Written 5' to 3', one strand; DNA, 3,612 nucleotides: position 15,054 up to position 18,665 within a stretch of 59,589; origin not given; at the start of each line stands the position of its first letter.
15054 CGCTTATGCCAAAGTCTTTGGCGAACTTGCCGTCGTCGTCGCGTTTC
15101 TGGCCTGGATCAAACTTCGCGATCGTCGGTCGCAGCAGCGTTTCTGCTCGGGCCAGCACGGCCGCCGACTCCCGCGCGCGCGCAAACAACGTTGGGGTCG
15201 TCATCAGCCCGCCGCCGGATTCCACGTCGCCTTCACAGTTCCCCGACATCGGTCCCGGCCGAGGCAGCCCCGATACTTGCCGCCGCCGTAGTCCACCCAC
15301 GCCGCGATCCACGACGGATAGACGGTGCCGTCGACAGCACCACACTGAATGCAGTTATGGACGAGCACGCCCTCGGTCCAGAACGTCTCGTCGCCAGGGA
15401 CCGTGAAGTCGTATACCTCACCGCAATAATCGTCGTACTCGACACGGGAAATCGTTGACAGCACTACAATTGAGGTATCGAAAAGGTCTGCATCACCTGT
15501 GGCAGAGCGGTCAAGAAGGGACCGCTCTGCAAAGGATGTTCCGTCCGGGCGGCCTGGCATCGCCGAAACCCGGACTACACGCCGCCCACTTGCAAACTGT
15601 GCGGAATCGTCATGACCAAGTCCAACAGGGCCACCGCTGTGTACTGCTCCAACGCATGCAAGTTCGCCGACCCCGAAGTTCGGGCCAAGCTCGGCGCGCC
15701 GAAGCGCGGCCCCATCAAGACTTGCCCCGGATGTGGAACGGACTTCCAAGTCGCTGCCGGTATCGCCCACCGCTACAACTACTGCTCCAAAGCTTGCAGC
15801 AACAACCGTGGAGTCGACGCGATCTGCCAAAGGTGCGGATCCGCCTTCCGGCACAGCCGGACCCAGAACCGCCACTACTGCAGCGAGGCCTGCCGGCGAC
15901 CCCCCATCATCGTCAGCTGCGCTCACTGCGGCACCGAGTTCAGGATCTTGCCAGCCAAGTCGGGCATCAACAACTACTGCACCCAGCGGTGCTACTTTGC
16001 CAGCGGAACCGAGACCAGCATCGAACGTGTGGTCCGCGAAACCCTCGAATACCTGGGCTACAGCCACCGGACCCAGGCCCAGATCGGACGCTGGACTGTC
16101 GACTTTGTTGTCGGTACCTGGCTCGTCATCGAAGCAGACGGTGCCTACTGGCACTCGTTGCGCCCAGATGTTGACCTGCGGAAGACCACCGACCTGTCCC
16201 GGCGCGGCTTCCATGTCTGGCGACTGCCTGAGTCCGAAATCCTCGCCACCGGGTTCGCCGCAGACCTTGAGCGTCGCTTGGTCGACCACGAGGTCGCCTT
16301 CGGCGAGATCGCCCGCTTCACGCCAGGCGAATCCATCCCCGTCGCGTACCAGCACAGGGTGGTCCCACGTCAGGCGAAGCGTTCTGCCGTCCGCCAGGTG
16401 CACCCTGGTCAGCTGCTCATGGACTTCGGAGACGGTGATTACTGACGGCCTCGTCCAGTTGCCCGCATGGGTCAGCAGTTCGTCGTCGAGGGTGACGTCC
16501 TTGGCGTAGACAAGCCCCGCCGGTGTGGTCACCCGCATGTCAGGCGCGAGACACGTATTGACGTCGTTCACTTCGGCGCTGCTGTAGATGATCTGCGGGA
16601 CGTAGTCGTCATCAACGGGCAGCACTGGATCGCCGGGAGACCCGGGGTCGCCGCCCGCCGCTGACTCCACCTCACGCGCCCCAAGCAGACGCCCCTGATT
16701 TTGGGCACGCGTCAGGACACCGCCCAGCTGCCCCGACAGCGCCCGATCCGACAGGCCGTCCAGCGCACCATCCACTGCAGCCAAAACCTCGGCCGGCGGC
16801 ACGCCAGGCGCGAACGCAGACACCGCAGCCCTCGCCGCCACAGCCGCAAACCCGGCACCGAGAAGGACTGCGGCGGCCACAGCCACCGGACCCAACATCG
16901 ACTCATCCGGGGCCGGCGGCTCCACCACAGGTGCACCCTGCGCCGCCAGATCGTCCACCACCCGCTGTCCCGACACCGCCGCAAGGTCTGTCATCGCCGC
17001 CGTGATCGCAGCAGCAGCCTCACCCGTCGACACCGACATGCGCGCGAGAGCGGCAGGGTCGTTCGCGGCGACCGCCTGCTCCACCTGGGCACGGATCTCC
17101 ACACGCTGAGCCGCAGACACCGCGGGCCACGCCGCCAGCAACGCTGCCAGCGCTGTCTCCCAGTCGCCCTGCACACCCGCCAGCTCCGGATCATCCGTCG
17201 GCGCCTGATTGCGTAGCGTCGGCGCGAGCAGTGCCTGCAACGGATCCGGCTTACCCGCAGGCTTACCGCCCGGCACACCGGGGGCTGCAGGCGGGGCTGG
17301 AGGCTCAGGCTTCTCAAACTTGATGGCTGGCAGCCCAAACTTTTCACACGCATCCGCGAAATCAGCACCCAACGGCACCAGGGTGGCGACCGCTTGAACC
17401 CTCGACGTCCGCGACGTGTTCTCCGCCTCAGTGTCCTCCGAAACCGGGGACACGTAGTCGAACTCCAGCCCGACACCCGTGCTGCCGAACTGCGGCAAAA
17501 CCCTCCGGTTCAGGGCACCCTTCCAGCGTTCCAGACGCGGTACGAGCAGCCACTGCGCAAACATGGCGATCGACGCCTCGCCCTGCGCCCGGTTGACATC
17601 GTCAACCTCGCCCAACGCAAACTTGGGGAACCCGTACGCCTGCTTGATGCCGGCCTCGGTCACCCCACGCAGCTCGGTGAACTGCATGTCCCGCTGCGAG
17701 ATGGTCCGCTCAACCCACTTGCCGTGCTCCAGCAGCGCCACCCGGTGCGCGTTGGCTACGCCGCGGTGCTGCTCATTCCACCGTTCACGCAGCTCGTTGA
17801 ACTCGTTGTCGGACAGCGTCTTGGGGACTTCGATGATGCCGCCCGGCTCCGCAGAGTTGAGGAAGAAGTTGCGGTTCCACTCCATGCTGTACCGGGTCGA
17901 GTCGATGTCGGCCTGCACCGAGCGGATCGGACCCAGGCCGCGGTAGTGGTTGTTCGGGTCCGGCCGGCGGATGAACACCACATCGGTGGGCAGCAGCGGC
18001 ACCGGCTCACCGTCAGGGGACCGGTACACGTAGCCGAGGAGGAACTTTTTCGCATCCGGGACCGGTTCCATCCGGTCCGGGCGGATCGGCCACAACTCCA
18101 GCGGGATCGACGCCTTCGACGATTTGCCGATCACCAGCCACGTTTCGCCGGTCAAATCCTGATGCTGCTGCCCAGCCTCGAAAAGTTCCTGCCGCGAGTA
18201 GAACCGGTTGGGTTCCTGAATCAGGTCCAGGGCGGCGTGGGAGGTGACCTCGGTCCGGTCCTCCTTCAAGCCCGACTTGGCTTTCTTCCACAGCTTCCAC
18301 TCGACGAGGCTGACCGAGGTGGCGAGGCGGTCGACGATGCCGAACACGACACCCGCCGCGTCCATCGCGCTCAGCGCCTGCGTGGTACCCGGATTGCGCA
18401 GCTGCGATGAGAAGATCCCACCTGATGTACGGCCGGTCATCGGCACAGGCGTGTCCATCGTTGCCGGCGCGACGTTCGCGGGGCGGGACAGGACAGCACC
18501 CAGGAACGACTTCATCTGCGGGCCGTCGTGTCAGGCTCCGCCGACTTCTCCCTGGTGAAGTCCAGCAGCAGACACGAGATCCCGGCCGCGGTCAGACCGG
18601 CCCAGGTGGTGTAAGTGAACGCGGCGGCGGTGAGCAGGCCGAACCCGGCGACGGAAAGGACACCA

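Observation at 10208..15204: Giant head-module protein combining a 2H phosphoesterase with an ADP-ribosyltransferase core, plus a GNAT-like neighbour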

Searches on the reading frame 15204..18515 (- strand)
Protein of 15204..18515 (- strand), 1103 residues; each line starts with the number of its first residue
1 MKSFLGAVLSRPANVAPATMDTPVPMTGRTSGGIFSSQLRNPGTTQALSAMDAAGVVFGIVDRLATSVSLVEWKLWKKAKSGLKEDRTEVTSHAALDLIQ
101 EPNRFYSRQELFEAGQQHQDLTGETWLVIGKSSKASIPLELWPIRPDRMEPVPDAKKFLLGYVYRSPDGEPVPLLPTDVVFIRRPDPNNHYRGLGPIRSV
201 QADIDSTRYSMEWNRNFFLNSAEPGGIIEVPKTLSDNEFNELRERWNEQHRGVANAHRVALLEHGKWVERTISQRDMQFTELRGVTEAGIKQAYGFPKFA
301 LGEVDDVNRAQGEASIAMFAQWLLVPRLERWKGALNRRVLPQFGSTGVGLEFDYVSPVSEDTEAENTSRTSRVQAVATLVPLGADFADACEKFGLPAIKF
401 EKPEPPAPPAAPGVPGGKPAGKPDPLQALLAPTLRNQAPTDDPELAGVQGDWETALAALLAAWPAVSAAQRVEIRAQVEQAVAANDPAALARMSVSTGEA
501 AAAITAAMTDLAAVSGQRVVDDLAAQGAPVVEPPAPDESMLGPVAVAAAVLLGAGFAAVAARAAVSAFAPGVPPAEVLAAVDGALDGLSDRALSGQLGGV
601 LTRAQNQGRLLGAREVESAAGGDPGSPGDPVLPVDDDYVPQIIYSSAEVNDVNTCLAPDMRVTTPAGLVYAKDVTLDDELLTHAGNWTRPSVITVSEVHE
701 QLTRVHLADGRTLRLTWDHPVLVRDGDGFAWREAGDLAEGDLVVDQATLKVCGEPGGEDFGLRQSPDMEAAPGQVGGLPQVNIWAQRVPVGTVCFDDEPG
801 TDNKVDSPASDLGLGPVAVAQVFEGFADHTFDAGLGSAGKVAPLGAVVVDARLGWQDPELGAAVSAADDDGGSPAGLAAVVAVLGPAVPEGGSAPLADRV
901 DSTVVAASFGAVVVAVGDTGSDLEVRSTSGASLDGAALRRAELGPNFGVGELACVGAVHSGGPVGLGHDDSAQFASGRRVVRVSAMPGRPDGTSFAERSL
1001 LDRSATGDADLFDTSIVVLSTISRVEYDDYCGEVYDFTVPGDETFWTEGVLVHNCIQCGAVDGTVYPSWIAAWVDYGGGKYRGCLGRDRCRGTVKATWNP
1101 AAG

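Call 6: search_protein_families(library=pfam, proteins=[window:15204-18515:-], max_evalue=0.1)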
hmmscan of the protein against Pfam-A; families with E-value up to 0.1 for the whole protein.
window:15204-18515:- (1103 aa): 2 families
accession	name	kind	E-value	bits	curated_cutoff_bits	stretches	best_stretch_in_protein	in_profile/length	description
PF04860.17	Phage_portal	-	3.7e-51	174.6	39.1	1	56-366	2-299/321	Phage portal protein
PF14890.11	Intein_splicing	-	4.9e-10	39.9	35.8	1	697-1054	45-155/155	Intein splicing domain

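Call 7: search_protein_families(library=phrogs, proteins=[window:15204-18515:-], max_evalue=0.01)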
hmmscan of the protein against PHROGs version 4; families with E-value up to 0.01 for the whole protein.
window:15204-18515:- (1103 aa): 5 families
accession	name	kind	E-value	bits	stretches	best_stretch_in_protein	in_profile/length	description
phrog_2662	-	head and packaging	2.9e-61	208.9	1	42-375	55-391/717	portal protein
phrog_12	-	head and packaging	5.3e-47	162.2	1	56-362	95-388/646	portal protein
phrog_5929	-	head and packaging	2.1e-15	57.6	1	212-362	6-155/228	portal protein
phrog_2271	-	head and packaging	0.00068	18.5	1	194-300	191-297/859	portal protein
phrog_36001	-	unknown function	0.0093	15.2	0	1027-1056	433-461/715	-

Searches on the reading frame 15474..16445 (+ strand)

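Call 45: search_protein_families(library=pfam, proteins=[window:15474-16445:+], max_evalue=0.01)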
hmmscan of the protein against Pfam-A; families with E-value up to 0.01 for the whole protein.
window:15474-16445:+ (323 aa): 4 families
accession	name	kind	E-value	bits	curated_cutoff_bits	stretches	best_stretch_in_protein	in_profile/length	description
PF04480.18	DUF559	-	1.5e-08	34.9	20.6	1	181-258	19-95/109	Protein of unknown function (DUF559)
PF18741.7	MTES_1575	-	5.7e-08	33.2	38.2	1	184-255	2-80/96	REase_MTES_1575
PF13719.11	Zn_ribbon_5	-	5.6e-05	23.3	29.3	0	146-158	2-14/37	zinc-ribbon domain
PF13717.11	Zn_ribbon_4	-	0.00023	21.5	30.3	0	146-162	2-18/36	zinc-ribbon domain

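Call 109: search_protein_families(library=ncbifam, proteins=[window:15474-16445:+], max_evalue=0.01)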
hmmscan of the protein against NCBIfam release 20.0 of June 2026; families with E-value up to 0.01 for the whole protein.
window:15474-16445:+ (323 aa): 2 families
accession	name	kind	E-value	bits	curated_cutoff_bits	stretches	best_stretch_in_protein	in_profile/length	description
TIGR02098.1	MJ0042_CXXC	domain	0.00013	21.5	20.9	0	146-168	2-24/38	MJ0042-type zinc finger domain-containing protein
TIGR00632.1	vsr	subfamily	0.0018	18.5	97.85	1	179-232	20-74/119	DNA mismatch endonuclease Vsr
